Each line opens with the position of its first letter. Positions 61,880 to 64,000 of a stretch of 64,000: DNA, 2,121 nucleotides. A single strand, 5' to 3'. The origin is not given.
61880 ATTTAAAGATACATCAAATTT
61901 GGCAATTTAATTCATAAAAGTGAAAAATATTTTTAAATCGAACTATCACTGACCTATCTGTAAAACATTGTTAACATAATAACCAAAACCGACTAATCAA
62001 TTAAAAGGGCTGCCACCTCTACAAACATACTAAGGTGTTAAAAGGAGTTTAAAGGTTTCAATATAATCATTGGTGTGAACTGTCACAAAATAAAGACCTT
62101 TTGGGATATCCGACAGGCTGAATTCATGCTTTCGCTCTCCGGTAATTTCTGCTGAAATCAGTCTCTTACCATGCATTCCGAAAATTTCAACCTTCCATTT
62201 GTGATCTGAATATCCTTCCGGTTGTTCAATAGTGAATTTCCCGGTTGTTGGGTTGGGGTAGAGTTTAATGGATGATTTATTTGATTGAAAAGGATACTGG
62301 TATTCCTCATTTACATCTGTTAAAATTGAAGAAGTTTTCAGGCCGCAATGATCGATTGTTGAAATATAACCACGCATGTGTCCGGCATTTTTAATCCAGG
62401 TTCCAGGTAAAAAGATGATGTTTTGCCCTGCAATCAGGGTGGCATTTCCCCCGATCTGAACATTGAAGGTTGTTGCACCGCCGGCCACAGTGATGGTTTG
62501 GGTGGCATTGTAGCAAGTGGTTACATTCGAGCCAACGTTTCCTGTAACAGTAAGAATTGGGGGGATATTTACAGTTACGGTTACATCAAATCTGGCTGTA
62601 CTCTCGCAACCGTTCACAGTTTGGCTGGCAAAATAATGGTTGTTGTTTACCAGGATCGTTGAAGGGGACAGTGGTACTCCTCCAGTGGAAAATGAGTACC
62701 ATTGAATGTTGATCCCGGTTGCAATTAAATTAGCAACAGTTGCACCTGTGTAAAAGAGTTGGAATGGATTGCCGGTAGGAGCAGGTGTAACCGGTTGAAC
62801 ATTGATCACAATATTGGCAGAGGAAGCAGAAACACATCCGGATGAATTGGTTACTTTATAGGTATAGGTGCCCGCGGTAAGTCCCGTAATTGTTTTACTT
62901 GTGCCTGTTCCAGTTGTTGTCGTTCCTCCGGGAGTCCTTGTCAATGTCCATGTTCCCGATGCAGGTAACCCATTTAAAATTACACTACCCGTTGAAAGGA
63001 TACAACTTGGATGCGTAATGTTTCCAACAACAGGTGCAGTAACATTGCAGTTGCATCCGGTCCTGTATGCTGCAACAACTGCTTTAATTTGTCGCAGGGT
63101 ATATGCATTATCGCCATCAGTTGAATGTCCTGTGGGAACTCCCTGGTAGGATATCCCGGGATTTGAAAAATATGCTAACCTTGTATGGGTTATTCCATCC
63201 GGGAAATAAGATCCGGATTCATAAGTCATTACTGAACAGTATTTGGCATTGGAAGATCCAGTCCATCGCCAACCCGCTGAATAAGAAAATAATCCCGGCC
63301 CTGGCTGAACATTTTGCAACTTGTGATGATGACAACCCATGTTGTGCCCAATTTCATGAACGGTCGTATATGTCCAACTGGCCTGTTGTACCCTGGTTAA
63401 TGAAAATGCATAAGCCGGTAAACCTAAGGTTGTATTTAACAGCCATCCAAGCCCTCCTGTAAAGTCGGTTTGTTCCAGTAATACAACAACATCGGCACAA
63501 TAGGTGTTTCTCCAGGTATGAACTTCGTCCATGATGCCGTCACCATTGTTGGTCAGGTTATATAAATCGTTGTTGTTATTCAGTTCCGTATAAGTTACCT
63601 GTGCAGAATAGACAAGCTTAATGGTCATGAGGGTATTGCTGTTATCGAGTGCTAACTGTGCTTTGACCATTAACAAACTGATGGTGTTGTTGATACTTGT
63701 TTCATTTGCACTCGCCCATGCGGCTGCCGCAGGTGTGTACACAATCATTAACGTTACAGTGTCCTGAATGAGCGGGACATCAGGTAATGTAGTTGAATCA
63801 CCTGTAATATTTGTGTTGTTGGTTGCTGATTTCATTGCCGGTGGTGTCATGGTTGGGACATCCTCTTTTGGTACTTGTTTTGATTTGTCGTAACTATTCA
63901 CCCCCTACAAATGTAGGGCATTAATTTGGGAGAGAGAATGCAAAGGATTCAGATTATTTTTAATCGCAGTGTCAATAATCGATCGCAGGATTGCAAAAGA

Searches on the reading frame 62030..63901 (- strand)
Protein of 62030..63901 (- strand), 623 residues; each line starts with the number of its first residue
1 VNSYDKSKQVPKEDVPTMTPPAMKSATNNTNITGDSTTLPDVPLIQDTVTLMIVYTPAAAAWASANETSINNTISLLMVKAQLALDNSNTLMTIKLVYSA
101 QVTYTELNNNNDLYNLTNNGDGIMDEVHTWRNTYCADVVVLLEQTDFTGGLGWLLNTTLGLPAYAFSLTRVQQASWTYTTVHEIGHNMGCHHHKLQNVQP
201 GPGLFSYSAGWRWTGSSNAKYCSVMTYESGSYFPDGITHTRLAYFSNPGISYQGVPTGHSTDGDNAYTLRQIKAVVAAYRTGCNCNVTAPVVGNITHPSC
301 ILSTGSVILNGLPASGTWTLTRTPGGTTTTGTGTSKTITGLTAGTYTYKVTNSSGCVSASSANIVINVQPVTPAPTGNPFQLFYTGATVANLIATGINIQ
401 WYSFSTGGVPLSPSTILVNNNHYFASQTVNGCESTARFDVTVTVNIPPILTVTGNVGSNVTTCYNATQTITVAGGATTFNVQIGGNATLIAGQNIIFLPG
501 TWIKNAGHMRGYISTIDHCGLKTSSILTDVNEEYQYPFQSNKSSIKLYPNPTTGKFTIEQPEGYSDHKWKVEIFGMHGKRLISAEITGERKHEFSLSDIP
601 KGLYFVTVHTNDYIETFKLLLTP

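Call 47: search_protein_families(library=pfam, proteins=[window:62030-63901:-])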
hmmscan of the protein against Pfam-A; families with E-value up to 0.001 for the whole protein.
window:62030-63901:- (623 aa): 6 families
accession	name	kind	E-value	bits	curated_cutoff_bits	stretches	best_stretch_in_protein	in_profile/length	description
PF13688.12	Reprolysin_5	-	4.1e-14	53.7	27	1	47-230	3-189/196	Metallo-peptidase family M12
PF18962.6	Por_Secre_tail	-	8.4e-14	52.1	27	1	547-616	1-70/75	Secretion system C-terminal sorting domain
PF19081.6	Ig_7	-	6.1e-10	39.7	27.3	1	394-445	26-83/84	Ig-like domain CHU_C associated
PF13582.12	Reprolysin_3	-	2.7e-09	38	22.4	1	92-192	21-122/123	Metallo-peptidase family M12B Reprolysin-like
PF13583.11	Reprolysin_4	-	1.5e-06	28.4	22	1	92-229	46-177/203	Metallo-peptidase family M12B Reprolysin-like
PF22352.2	K319L-like_PKD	-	6.5e-05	23.3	27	1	316-368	31-84/84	K319L-like, PKD domain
